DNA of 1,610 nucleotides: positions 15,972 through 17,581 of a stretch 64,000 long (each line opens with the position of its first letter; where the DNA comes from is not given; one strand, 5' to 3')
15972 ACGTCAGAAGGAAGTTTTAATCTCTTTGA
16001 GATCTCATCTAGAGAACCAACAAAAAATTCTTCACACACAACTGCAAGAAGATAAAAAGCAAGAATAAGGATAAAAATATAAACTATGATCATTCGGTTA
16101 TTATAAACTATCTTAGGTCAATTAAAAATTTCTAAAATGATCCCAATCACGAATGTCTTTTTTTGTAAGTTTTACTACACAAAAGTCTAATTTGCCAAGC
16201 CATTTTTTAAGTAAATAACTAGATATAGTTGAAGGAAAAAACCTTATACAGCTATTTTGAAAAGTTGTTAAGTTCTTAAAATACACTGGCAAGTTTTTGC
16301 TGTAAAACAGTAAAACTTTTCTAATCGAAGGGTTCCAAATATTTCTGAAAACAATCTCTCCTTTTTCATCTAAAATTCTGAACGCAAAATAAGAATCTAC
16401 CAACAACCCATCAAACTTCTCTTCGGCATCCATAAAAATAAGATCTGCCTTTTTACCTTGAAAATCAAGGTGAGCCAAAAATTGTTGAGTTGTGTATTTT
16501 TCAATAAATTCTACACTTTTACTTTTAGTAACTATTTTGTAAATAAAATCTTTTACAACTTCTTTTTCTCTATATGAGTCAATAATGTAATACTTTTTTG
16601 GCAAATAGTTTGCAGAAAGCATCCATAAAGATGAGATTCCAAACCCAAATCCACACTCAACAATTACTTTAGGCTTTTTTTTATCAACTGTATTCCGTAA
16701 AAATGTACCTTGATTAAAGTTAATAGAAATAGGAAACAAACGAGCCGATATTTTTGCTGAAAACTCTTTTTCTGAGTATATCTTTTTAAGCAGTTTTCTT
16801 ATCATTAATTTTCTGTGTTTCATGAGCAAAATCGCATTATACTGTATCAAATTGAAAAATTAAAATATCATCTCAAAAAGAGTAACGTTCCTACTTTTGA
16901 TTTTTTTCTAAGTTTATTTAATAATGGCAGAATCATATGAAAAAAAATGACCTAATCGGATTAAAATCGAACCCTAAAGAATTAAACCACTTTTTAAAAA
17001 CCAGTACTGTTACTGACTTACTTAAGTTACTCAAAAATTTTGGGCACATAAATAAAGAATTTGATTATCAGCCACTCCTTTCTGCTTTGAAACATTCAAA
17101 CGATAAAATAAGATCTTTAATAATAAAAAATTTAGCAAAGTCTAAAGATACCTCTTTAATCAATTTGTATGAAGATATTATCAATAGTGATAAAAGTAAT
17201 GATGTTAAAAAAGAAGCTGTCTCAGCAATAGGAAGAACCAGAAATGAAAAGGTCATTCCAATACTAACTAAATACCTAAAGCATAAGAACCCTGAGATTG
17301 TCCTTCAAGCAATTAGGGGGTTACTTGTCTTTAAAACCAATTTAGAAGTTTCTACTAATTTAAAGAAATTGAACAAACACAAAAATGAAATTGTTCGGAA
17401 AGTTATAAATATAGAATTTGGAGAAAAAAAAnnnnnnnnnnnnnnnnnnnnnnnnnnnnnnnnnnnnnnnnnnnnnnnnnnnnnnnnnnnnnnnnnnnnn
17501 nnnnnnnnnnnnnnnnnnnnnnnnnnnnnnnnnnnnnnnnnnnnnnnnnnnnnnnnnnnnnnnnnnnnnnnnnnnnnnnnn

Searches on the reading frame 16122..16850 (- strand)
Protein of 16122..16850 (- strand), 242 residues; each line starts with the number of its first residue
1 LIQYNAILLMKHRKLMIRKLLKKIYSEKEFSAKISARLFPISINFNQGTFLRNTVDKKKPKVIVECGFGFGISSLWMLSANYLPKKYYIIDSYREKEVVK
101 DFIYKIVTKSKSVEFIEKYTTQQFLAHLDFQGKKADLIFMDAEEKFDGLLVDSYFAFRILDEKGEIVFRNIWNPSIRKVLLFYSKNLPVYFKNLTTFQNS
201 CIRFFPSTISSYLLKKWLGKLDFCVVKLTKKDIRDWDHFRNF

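Call 3: search_protein_families(library=pfam, proteins=[window:16122-16850:-], max_evalue=1)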
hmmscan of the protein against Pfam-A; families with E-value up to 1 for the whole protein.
window:16122-16850:- (242 aa): 1 family
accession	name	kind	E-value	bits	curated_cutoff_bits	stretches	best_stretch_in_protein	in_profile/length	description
PF13578.12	Methyltransf_24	-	4.6e-06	27.9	26.3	1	64-168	1-102/105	Methyltransferase domain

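Call 4: search_protein_families(library=ncbifam, proteins=[window:16122-16850:-], max_evalue=1)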
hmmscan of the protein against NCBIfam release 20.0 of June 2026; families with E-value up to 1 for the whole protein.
window:16122-16850:- (242 aa): 1 family
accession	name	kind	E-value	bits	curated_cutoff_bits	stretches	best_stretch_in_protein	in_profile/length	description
TIGR04371.1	methyltran_NanM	subfamily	0.028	14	44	1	50-91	140-180/273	putative sugar O-methyltransferase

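Call 5: search_protein_families(library=padloc, proteins=[window:16122-16850:-], max_evalue=1)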
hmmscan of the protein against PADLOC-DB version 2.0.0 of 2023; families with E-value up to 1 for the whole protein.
window:16122-16850:- (242 aa): 0 families

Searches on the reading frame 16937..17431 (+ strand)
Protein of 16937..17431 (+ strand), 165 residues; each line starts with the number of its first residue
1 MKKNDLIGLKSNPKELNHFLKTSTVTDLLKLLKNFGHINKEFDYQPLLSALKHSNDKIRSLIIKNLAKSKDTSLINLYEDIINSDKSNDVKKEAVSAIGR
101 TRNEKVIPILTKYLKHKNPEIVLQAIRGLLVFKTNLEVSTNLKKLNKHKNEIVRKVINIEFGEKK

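Call 52: search_protein_representatives(protein=window:16937-17431:+)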
Query: 165 residues. Proteins with E-value up to 0.001 (for the whole library): 3167; up to 1e-10: 340; up to 1e-30: 2. The best 150 are listed.
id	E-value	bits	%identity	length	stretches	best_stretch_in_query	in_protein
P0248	2.7e-37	144.4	28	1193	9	57-132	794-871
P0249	1.4e-31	125.9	43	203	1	16-163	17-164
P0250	6.8e-30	120.4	45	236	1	6-157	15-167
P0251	8.6e-29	116.8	48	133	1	9-136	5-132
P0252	1.0e-28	116.5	26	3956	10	41-129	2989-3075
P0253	9.8e-28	113.4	27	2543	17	46-139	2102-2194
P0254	1.2e-27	113.1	48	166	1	32-161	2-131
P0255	1.9e-26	109.2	43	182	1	22-157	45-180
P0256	1.1e-25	106.7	25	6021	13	45-152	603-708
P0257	4.0e-25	104.9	43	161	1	8-147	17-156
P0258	5.1e-25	104.5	28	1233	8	46-133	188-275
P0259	1.6e-24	103.0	44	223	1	21-165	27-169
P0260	2.5e-24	102.3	42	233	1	20-160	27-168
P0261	3.1e-24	102.0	47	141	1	2-134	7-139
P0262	7.7e-24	100.7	42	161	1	22-165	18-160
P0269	5.3e-23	98.0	40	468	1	19-160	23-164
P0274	1.6e-22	96.5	39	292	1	7-161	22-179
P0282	1.1e-21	93.8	39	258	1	10-165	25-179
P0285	1.6e-21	93.2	37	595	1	26-164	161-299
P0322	1.3e-17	80.5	40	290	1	31-161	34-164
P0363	6.9e-15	71.7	29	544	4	84-162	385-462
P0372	2.6e-14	69.8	39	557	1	16-160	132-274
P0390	9.7e-14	67.9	36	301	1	51-161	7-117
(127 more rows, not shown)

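Call 53: search_protein_families(library=pfam, proteins=[P0269, P0285, P0372, P0274, P0322, P0390, P0282, P0250, P0249, P0363], max_evalue=0.001)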
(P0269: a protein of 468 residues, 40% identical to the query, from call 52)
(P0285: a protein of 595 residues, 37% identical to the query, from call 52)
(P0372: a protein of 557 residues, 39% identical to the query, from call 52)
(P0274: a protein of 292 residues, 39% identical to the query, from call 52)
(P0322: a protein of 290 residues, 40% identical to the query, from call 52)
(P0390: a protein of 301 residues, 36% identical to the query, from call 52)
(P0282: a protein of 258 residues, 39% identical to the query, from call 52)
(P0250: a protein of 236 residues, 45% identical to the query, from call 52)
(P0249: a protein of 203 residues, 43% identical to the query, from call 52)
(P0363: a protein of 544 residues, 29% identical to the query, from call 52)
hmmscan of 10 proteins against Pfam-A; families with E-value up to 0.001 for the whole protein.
P0269 (468 aa): 3 families
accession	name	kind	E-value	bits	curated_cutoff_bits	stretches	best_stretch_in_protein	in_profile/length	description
PF01555.25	N6_N4_Mtase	-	7.8e-40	137.6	26.7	1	209-436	1-220/221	DNA methylase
PF13646.12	HEAT_2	-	1.7e-13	51.1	27.7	1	51-130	4-84/88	HEAT repeats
PF02985.28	HEAT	-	0.0001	22.6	23.5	0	50-73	4-27/31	HEAT repeat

P0285 (595 aa): 4 families
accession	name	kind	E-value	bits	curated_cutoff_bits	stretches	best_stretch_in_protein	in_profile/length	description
PF01555.25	N6_N4_Mtase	-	8.1e-39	134.3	26.7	1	337-564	1-220/221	DNA methylase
PF13646.12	HEAT_2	-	7e-15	55.5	27.7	1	184-263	7-86/88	HEAT repeats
PF02985.28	HEAT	-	7.2e-07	29.3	23.5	0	181-206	4-29/31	HEAT repeat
PF03130.22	HEAT_PBS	-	3.2e-06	27.6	20.9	0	225-251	1-27/27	PBS lyase HEAT-like repeat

P0372 (557 aa): 3 families
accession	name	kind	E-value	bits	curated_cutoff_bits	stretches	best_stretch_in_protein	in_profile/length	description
PF01555.25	N6_N4_Mtase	-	3.6e-37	128.9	26.7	1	314-541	1-220/221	DNA methylase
PF13646.12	HEAT_2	-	2.8e-21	76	27.7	3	162-243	6-87/88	HEAT repeats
PF00717.28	Peptidase_S24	-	5.3e-12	45.9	23.3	1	7-105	1-91/116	Peptidase S24-like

P0274 (292 aa): 4 families
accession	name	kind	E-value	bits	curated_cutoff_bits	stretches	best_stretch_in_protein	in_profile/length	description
PF13646.12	HEAT_2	-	1.1e-11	45.3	27.7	2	105-169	13-77/88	HEAT repeats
PF01555.25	N6_N4_Mtase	-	4e-08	33.9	26.7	1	222-282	1-64/221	DNA methylase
PF02985.28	HEAT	-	2.8e-05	24.4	23.5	0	62-88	2-28/31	HEAT repeat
PF11698.14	V-ATPase_H_C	-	0.00042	20.9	27.2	1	75-146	38-108/117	V-ATPase subunit H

P0322 (290 aa): 4 families
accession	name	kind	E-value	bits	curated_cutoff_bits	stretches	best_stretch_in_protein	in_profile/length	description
PF13646.12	HEAT_2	-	4.6e-16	59.3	27.7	1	86-162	9-85/88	HEAT repeats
PF02985.28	HEAT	-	2.4e-08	33.9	23.5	0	50-72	5-27/31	HEAT repeat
PF01555.25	N6_N4_Mtase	-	2.7e-08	34.5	26.7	1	206-257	1-55/221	DNA methylase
PF03130.22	HEAT_PBS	-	0.00018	22.2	20.9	0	93-119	1-27/27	PBS lyase HEAT-like repeat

P0390 (301 aa): 5 families
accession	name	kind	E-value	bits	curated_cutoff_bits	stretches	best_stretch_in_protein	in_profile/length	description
PF01555.25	N6_N4_Mtase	-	1e-16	62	26.7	1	164-298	1-110/221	DNA methylase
PF13646.12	HEAT_2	-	6.2e-14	52.5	27.7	1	3-85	5-86/88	HEAT repeats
PF02985.28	HEAT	-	4.3e-06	26.9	23.5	0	39-57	9-27/31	HEAT repeat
PF13513.12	HEAT_EZ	-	2.6e-05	25.1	27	0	60-82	27-49/55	HEAT-like repeat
PF03130.22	HEAT_PBS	-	0.00066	20.4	20.9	0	46-72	1-27/27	PBS lyase HEAT-like repeat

P0282 (258 aa): 5 families
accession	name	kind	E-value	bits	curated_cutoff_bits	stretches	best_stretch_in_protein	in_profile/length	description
PF13646.12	HEAT_2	-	8.9e-16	58.4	27.7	2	92-165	4-76/88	HEAT repeats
PF02985.28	HEAT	-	6e-10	38.9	23.5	0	59-84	3-28/31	HEAT repeat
PF01555.25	N6_N4_Mtase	-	2.3e-07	31.4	26.7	1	216-258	1-46/221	DNA methylase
PF03130.22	HEAT_PBS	-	2.9e-05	24.6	20.9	0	104-130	1-27/27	PBS lyase HEAT-like repeat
PF00514.29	Arm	-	0.0003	21.2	20.6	0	88-115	13-39/41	Armadillo/beta-catenin-like repeat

P0250 (236 aa): 5 families
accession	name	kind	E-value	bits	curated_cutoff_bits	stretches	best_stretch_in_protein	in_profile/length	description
PF13646.12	HEAT_2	-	7.9e-17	61.8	27.7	1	87-168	3-84/88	HEAT repeats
PF02985.28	HEAT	-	5e-12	45.3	23.5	0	117-142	2-27/31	HEAT repeat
PF00514.29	Arm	-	5e-07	30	20.6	0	116-139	13-36/41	Armadillo/beta-catenin-like repeat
PF03130.22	HEAT_PBS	-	0.00039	21.2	20.9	0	100-126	1-27/27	PBS lyase HEAT-like repeat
PF01602.26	Adaptin_N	-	0.00049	19.2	37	0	61-158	88-195/524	Adaptin N terminal region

P0249 (203 aa): 7 families
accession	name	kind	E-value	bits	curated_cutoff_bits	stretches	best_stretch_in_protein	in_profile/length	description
PF13646.12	HEAT_2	-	3.5e-27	94.9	27.7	2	47-130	3-87/88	HEAT repeats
PF02985.28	HEAT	-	1.8e-12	46.7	23.5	0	47-70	4-27/31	HEAT repeat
PF21581.3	SCD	-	1.1e-05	26.1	27.5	0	78-103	33-58/75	Stromalin conservative domain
PF00514.29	Arm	-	1.7e-05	25.1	20.6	0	76-102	14-39/41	Armadillo/beta-catenin-like repeat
PF11698.14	V-ATPase_H_C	-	5.1e-05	23.8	27.2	0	20-69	61-111/117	V-ATPase subunit H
PF01602.26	Adaptin_N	-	0.00011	21.4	37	1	52-146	88-191/524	Adaptin N terminal region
PF13513.12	HEAT_EZ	-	0.00091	20.1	27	0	90-130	2-52/55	HEAT-like repeat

P0363 (544 aa): 17 families
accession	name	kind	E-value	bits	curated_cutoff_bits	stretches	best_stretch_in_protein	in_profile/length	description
PF13646.12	HEAT_2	-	9.4e-94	308.3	27.7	7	160-245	1-88/88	HEAT repeats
PF03130.22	HEAT_PBS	-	1.5e-49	161.2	20.9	4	205-231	1-27/27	PBS lyase HEAT-like repeat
PF02985.28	HEAT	-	8.3e-48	156.3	23.5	1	222-248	2-28/31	HEAT repeat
PF13513.12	HEAT_EZ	-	5.7e-32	110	27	1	70-96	29-55/55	HEAT-like repeat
PF00514.29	Arm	-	7.2e-25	86.6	20.6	0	311-339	10-38/41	Armadillo/beta-catenin-like repeat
PF12717.13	Cnd1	-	1.7e-19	70.8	26.4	0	221-276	22-83/162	non-SMC mitotic condensation complex subunit 1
PF01602.26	Adaptin_N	-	1.4e-12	47.5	37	1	222-313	81-184/524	Adaptin N terminal region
PF21581.3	SCD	-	3.7e-12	46.8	27.5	0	247-276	26-55/75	Stromalin conservative domain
PF11838.14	ERAP1_C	-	7.7e-10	39.1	38.2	1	205-316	129-250/318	ERAP1-like C-terminal domain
PF25767.1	ARM_TBCD_2nd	-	4.8e-08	33.2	29.7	0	70-102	78-110/245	Tubulin-specific chaperone D-like, ARM repeats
PF12755.13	Vac14_Fab1_bd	-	2.9e-06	28.3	22.1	0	221-245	28-52/97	Vacuolar 14 Fab1-binding region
PF20168.4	PDS5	-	3.8e-06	25.5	27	0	312-370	320-386/1053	Sister chromatid cohesion protein PDS5 protein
PF22646.2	PPP2R1A-like_HEAT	-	8.2e-06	26.6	27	0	223-271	10-66/78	PPP2R1A-like HEAT repeat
PF24714.1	TOR1L1_N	-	1.2e-05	25.3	43.3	0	178-269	84-178/281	TORTIFOLIA1 N-terminal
PF21040.3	CEP104-like_TOG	-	0.00038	21.2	24.3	0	222-334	106-206/208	Centrosomal protein CEP104-like, TOG domain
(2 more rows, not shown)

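Call 62: search_solved_structures(query=A3, max_evalue=0.001)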
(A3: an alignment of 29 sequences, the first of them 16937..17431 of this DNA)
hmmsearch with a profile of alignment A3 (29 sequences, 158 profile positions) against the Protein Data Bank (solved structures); distinct sequences matched with E-value up to 0.001: 25.
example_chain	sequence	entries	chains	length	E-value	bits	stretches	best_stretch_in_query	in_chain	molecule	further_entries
9sah_A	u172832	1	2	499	3.3e-52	179.6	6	27-122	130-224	E4-NB2 synthetic fusion protein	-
4zv6_A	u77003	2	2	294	6.4e-30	107.2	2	27-119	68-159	AlphaRep-7 | alpha-Rep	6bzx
6fsq_A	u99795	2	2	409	1.3e-29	106.2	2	26-118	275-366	alphaRep A3_bGFPD | A3_bGFPD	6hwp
6ft5_A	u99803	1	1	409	1.8e-25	92.8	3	26-116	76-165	alphaRep A3_A3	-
4xl5_C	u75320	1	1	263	2.9e-24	88.8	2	5-122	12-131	bGFP-A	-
6gwc_C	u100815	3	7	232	6.7e-23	84.4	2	28-136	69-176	iE5 ALPHAREP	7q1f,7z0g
7p0h_A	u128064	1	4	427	1.6e-21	80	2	4-116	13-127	Helicobacter pylori ComF fused to an artificial alphaREP crystallization helper (named B2)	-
8aw4_A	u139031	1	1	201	1.5e-19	73.5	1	28-139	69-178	ALPHAREP bB-E3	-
6gx7_E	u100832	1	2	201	1.3e-17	67.2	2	39-122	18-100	iiiA5 ALPHAREP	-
9rhz_A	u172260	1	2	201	3.2e-15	59.4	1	27-114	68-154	ALPHAREP bE5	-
5dcq_A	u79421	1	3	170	4.4e-14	55.8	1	28-102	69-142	artificial repeat proteins (alphaREP3)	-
6gwd_G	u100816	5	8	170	4.7e-13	52.4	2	39-114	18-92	iiH5 ALPHAREP | iih5 Alpha Repeating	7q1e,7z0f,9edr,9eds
4xvp_D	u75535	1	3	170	2.4e-12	50.1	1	38-115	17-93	BGFP-C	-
8aw4_B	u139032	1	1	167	2.5e-12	50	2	27-114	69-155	ALPHAREP bGFPD-YY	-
3ltj_A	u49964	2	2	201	3.1e-12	49.8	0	28-102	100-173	AlphaRep-4 | bA3-2: binder of A3 protein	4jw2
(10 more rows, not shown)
